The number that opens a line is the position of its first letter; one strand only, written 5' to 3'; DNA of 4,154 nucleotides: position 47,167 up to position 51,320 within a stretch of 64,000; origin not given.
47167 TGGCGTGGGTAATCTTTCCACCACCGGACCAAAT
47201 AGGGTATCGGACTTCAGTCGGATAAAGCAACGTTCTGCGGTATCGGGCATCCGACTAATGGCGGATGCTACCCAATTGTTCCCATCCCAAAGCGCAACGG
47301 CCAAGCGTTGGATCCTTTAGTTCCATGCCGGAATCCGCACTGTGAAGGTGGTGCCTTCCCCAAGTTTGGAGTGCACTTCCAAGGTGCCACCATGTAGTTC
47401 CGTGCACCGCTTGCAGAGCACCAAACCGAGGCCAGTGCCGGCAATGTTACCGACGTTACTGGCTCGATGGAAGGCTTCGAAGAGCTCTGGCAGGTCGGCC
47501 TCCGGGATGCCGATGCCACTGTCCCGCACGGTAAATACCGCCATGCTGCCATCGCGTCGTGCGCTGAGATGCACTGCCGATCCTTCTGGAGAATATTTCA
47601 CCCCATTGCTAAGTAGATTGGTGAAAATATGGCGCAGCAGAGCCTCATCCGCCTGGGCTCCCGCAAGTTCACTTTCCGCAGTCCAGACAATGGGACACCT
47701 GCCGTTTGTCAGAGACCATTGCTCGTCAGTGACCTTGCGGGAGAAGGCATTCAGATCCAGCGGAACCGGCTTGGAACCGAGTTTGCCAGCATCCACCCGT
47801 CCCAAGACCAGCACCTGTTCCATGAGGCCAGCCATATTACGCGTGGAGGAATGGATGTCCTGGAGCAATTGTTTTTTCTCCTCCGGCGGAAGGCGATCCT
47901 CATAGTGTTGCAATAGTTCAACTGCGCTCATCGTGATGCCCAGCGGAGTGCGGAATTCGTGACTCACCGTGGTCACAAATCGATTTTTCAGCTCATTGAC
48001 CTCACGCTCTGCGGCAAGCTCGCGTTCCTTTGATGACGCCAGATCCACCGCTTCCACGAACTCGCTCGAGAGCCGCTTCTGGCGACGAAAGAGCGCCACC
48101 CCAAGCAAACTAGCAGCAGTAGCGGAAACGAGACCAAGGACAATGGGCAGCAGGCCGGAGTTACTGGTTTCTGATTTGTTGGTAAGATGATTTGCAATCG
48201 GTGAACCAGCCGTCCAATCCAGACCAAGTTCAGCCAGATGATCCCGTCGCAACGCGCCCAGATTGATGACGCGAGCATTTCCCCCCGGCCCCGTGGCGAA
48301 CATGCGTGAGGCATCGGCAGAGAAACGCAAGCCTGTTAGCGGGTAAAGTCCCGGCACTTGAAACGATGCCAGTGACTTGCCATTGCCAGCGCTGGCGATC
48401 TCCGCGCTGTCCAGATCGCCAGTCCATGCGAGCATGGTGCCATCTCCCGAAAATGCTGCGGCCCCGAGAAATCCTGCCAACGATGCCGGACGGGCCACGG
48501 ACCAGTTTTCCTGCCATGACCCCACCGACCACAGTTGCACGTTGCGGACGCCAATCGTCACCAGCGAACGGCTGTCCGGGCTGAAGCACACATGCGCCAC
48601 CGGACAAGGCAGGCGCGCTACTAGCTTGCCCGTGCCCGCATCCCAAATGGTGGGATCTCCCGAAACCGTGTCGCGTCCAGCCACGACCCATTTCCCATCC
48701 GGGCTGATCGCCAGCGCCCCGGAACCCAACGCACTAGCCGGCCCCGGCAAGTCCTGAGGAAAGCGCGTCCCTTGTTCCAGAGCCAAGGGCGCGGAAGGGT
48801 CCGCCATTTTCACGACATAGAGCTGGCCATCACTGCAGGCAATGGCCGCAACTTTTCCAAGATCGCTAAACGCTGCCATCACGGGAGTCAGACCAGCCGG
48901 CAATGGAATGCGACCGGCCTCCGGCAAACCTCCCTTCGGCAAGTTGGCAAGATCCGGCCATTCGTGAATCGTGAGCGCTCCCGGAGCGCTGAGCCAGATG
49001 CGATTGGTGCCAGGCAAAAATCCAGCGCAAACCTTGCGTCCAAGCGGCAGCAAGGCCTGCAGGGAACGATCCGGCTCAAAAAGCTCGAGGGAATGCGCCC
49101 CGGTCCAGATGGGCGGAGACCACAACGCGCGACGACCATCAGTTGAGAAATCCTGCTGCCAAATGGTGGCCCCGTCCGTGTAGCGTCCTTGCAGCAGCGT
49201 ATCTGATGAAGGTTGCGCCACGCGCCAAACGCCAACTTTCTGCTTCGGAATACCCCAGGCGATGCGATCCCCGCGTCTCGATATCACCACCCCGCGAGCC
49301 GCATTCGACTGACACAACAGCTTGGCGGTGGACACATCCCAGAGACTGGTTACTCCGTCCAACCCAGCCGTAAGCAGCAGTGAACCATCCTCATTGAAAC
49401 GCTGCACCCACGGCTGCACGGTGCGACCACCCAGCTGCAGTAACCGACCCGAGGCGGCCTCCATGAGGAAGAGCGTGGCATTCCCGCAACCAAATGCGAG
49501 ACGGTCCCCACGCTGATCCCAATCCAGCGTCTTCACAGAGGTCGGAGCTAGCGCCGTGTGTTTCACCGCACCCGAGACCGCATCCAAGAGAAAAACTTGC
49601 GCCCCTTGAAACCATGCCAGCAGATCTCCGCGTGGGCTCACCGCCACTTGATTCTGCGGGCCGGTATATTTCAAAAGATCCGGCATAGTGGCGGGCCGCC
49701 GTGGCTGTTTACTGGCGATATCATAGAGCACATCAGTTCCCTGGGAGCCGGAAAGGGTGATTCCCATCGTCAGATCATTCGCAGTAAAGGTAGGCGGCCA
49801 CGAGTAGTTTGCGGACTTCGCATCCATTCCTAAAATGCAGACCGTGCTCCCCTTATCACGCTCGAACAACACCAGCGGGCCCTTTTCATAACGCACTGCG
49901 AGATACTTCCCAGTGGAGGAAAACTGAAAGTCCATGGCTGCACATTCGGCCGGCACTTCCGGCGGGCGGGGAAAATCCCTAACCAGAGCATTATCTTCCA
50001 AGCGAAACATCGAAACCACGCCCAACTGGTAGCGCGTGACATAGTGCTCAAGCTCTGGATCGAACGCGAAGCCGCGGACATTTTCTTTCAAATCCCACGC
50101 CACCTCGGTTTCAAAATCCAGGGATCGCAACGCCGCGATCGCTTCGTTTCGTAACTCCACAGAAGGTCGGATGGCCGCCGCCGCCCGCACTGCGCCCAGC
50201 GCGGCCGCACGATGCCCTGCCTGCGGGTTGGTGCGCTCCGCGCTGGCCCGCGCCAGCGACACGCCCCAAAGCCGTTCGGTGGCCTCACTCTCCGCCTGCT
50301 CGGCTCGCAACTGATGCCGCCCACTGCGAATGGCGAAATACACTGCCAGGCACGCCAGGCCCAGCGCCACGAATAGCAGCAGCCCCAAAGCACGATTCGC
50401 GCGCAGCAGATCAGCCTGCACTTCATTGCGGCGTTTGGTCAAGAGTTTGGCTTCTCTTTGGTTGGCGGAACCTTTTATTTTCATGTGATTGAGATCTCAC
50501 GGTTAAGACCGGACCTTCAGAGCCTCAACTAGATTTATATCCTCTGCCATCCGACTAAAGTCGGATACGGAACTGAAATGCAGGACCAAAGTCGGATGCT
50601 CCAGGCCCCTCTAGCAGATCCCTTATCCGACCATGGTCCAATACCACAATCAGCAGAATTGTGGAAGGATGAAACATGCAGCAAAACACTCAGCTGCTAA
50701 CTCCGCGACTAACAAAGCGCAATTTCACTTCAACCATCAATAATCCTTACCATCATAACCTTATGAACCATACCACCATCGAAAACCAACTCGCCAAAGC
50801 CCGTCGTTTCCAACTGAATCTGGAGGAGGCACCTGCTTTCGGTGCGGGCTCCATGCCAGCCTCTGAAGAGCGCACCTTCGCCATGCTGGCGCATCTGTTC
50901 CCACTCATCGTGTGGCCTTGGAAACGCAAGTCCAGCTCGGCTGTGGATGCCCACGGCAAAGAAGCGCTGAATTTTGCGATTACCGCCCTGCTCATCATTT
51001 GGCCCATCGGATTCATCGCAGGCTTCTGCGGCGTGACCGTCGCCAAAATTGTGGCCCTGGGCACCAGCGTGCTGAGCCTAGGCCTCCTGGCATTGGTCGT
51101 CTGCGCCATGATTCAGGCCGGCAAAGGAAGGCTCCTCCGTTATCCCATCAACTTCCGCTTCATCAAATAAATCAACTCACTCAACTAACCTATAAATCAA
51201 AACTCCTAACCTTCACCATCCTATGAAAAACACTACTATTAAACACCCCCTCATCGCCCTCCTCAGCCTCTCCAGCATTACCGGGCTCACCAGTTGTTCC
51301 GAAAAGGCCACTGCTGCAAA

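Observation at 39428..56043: Recurrent composite operator: two- to three-site arrays of the dyad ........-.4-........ with fixed 31-bp and 43-45-bp spacing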

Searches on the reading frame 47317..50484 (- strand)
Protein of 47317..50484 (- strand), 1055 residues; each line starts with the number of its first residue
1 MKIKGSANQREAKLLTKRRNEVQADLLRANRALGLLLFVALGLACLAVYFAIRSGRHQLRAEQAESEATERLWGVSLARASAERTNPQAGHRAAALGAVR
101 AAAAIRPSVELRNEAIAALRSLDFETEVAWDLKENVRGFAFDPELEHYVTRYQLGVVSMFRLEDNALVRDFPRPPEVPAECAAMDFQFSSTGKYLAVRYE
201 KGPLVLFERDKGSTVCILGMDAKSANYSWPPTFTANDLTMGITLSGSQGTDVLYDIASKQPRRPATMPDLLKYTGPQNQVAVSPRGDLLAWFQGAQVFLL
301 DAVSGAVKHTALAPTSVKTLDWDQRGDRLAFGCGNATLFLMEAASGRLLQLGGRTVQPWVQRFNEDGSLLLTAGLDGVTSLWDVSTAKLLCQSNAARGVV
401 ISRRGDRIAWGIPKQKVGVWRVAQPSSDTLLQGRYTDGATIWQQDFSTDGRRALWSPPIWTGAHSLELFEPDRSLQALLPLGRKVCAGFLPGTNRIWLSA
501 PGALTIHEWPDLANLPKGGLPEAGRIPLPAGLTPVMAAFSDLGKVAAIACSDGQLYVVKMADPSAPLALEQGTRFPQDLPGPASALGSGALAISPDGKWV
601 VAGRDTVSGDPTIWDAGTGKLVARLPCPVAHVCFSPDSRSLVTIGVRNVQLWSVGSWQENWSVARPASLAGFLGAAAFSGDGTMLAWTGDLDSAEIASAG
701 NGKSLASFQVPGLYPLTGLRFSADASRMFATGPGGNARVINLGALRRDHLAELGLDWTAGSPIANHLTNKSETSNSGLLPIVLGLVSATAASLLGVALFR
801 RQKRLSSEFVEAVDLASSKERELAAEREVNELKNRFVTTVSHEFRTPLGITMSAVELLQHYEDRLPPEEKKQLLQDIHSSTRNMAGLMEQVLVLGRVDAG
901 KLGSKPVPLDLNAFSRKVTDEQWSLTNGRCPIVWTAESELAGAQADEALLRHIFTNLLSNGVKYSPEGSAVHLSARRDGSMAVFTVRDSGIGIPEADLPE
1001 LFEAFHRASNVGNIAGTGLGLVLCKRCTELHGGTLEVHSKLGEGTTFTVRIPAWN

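Call 7: search_protein_families(library=pfam, proteins=[window:47317-50484:-], max_evalue=0.01)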
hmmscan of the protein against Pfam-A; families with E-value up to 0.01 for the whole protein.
window:47317-50484:- (1055 aa): 14 families
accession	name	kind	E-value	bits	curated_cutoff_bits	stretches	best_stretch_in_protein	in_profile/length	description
PF02518.31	HATPase_c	-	1.8e-29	102.9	26.4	1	946-1053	2-109/111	Histidine kinase-, DNA gyrase B-, and HSP90-like ATPase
PF25174.1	Beta-prop_THOC3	-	6e-21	75.1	305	2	272-424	86-244/272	THOC3 beta-propeller domain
PF00512.31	HisKA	-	3e-13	50.1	26.9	1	833-900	2-66/66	His Kinase A (phospho-acceptor) domain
PF23414.1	Beta-prop_EML_2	-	2.3e-12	47.3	90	0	368-450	11-93/266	Echinoderm microtubule-associated protein second beta-propeller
PF12894.13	ANAPC4_WD40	-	1.7e-11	44.6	22.9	0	314-349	38-73/91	Anaphase-promoting complex subunit 4 WD40 domain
PF24817.1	WD40_WDHD1_1st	-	2.7e-10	40.4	109.9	0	630-731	182-283/291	WDHD1 first WD40 domain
PF25173.1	Beta-prop_WDR3_1st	-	2.6e-08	34.2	154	1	315-422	72-184/184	WDR3 first beta-propeller domain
PF24807.1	WD40_CDC20-Fz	-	8.3e-08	32.3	200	1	287-426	21-168/292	CDC20/Fizzy WD40 domain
PF24814.1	WD40_Prp19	-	1.7e-07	31.1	320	0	587-732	137-279/281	Prp19 WD40 domain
PF00400.38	WD40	-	2.5e-07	31.4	27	0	362-383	18-39/39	WD domain, G-beta repeat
PF23389.1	Beta-prop_WDR19_1st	-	4.4e-07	29.7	27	0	285-388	9-114/325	WDR19 first beta-propeller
PF24780.1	WD40_MABP1-WDR62_1st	-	8.3e-06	25.7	496.3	1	589-685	42-140/328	MABP1/WDR62 first WD40 domain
PF25175.1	Beta-prop_WDR5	-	0.0011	18.7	250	0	280-393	16-132/296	WDR5 beta-propeller domain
PF25168.1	Beta-prop_WDR36-Utp21_2nd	-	0.0056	16.5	84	0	591-652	246-309/335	WDR36/Utp21 second beta-propeller domain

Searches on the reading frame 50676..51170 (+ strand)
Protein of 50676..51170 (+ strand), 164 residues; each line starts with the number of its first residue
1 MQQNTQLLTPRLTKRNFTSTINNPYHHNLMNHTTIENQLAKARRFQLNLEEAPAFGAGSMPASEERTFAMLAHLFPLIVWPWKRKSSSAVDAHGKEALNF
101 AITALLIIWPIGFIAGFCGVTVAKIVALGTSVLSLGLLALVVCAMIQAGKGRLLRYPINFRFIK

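Call 7: search_protein_families(library=pfam, proteins=[window:50676-51170:+], max_evalue=0.01)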
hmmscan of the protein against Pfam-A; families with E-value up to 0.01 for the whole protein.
window:50676-51170:+ (164 aa): 1 family
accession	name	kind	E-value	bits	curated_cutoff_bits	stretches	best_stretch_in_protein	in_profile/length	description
PF09685.15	DUF4870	-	7.3e-17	61.8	25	1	69-163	19-107/107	Domain of unknown function (DUF4870)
